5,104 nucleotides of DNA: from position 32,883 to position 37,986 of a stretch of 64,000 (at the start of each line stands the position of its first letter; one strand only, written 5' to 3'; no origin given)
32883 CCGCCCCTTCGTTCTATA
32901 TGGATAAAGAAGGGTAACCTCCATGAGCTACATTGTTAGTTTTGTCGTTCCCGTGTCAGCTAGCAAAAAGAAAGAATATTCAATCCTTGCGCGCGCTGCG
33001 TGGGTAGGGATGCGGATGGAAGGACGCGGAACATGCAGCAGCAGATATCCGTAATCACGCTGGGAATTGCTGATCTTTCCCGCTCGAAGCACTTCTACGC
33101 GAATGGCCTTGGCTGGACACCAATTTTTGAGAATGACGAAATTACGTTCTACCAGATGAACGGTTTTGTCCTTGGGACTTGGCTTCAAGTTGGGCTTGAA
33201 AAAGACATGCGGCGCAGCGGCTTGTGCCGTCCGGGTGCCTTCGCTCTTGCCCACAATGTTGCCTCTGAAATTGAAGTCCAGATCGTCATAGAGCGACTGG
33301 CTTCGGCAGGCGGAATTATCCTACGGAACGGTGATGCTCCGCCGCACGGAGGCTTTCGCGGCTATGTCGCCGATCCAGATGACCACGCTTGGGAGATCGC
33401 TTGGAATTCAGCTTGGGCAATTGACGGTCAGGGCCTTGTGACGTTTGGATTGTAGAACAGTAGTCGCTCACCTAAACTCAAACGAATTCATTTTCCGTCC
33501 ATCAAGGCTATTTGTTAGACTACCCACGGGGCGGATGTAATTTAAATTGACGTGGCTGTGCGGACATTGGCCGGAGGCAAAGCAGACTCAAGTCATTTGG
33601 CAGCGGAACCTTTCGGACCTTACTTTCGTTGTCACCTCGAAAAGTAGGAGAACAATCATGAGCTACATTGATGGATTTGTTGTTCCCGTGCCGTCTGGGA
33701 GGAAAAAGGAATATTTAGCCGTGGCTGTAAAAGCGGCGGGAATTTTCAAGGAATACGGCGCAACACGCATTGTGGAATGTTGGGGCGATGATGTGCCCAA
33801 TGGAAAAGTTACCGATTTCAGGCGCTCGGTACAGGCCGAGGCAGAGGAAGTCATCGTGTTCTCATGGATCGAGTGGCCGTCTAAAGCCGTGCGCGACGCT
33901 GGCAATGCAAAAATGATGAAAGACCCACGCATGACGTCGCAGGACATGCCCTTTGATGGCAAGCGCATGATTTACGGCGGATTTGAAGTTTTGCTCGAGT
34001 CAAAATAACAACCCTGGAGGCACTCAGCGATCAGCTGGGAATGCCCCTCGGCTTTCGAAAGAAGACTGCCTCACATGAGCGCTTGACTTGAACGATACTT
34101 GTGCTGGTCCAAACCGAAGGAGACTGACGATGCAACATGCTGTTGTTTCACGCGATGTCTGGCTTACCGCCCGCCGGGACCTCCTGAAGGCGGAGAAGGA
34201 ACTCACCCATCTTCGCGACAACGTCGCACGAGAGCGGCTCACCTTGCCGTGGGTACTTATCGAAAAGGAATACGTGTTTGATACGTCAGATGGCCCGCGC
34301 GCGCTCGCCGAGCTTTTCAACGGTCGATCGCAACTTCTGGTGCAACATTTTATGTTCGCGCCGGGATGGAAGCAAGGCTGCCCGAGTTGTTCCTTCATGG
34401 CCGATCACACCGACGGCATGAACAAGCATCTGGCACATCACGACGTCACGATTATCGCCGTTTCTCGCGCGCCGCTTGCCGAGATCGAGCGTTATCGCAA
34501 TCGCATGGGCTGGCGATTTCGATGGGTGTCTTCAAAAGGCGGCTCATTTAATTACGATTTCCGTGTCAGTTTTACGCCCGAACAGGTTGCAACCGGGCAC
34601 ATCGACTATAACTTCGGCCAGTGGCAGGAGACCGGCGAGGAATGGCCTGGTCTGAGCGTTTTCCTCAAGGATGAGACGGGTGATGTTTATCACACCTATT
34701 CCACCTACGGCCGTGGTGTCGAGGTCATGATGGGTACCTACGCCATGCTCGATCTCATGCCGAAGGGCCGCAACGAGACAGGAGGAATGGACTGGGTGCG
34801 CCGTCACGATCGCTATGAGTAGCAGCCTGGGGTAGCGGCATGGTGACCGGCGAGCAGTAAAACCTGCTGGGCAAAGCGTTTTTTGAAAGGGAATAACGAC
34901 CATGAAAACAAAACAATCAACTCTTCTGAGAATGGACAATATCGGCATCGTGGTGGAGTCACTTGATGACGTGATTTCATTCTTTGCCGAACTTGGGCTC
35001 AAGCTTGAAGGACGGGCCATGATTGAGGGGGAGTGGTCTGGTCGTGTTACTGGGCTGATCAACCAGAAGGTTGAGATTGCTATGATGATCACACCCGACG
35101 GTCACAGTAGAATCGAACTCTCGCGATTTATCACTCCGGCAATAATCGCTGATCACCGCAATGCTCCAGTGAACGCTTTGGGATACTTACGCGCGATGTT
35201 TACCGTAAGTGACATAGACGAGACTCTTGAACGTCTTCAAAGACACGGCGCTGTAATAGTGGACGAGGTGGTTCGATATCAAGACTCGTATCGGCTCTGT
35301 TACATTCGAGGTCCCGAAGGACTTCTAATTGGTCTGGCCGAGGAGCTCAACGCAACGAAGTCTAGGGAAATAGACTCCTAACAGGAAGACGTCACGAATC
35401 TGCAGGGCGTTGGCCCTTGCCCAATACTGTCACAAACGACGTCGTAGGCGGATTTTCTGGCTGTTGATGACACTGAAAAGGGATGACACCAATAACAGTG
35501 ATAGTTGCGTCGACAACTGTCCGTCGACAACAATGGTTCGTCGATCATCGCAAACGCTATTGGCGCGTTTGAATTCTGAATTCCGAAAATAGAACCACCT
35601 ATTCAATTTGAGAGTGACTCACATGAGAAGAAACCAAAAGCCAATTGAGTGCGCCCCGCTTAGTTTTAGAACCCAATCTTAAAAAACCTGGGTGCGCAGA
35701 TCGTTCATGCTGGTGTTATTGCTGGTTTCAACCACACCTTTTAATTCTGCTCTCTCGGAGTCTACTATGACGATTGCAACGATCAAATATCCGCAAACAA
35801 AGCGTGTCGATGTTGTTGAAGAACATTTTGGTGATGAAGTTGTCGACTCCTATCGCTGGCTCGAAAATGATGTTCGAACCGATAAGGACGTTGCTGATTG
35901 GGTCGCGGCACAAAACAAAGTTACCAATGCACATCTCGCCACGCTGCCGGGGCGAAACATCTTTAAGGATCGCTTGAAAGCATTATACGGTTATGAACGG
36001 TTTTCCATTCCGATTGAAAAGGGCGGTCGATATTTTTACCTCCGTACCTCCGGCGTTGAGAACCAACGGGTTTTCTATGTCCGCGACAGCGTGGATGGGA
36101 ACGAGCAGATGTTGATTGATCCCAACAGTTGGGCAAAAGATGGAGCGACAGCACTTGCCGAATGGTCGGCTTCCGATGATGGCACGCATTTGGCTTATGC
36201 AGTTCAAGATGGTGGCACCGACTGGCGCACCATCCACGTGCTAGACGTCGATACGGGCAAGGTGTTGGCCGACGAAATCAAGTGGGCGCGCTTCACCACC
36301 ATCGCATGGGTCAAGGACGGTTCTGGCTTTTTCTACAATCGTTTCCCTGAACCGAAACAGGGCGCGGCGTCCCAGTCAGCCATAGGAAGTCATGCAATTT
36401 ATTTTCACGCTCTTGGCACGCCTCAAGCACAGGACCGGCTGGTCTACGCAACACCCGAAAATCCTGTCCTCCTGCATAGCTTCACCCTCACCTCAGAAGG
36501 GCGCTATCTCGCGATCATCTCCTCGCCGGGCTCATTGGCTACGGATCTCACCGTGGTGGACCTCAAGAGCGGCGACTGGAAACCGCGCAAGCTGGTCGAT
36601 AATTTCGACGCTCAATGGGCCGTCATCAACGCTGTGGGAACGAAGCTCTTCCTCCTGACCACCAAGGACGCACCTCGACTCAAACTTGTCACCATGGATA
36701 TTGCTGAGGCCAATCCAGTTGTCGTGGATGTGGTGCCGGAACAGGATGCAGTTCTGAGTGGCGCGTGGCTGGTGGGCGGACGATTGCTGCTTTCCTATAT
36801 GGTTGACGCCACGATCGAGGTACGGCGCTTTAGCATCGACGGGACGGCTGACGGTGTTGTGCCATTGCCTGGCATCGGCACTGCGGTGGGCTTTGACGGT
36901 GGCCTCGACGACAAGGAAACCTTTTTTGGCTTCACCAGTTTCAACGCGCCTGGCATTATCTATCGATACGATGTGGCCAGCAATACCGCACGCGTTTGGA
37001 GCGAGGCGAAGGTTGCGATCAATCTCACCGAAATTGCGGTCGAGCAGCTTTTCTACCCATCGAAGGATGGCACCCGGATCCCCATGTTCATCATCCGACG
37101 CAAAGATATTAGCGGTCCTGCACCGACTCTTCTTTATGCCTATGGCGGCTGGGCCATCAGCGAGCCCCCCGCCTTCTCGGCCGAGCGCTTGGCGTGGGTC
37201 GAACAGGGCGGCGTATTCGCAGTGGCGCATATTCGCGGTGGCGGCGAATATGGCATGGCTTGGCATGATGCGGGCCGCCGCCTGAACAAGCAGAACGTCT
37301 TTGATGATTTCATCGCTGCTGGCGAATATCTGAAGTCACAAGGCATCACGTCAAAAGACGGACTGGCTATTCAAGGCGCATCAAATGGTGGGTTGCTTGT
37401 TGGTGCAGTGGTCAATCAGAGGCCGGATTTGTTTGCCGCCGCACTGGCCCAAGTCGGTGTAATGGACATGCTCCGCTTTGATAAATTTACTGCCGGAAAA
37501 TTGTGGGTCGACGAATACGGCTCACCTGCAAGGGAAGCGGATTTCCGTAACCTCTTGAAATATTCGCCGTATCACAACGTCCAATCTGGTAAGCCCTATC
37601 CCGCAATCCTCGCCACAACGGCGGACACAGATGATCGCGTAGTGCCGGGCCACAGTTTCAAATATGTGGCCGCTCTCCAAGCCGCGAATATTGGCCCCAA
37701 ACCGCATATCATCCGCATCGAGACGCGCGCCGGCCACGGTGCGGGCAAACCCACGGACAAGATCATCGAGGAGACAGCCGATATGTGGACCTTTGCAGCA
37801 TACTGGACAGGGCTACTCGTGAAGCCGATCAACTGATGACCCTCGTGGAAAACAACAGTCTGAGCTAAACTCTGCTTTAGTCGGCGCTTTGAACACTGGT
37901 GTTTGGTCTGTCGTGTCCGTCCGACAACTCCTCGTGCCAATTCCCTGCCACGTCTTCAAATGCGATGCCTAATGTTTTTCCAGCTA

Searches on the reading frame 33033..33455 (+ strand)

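Call 10: search_protein_families(library=pfam, proteins=[window:33033-33455:+], max_evalue=0.01)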
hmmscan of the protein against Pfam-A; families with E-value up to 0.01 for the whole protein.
window:33033-33455:+ (140 aa): 2 families
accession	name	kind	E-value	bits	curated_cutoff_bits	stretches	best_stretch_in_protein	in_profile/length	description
PF00903.31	Glyoxalase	-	3.7e-08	34.2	20.6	1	5-122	2-121/121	Glyoxalase/Bleomycin resistance protein/Dioxygenase superfamily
PF22677.2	Ble-like_N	-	0.0085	16.3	24.5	0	12-29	9-26/41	Bleomycin resistance protein-like N-terminal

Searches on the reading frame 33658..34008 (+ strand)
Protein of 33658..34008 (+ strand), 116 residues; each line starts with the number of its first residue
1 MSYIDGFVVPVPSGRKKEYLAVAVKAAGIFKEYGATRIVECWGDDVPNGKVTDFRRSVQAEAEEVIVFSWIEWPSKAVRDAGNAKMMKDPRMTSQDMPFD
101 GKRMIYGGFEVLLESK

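Call 10: search_protein_families(library=pfam, proteins=[window:33658-34008:+], max_evalue=0.01)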
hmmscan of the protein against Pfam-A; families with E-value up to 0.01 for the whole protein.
window:33658-34008:+ (116 aa): 1 family
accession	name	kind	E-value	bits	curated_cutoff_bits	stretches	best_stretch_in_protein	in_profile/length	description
PF07237.17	DUF1428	-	3.8e-46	156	27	1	2-101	1-102/102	Protein of unknown function (DUF1428)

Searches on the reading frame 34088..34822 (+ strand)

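Call 17: search_protein_families(library=pfam, proteins=[window:34088-34822:+], max_evalue=0.01)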
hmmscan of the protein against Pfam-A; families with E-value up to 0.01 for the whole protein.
window:34088-34822:+ (244 aa): 2 families
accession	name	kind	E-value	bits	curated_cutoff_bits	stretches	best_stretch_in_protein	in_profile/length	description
PF05988.18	DUF899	-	4.6e-95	317.9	27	1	16-243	3-224/224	Bacterial protein of unknown function (DUF899)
PF00578.27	AhpC-TSA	-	0.0015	18.9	26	1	95-167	34-107/124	AhpC/TSA family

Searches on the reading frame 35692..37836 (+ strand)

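Call 17: search_protein_families(library=pfam, proteins=[window:35692-37836:+], max_evalue=0.01)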
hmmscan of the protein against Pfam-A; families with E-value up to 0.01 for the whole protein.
window:35692-37836:+ (714 aa): 2 families
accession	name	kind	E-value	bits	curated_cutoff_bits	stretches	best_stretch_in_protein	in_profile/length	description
PF02897.21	Peptidase_S9_N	-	7e-107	358.2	24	1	34-438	1-413/414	Prolyl oligopeptidase, N-terminal beta-propeller domain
PF00326.27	Peptidase_S9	-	5e-61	206.3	22.6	1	494-707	2-211/213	Prolyl oligopeptidase family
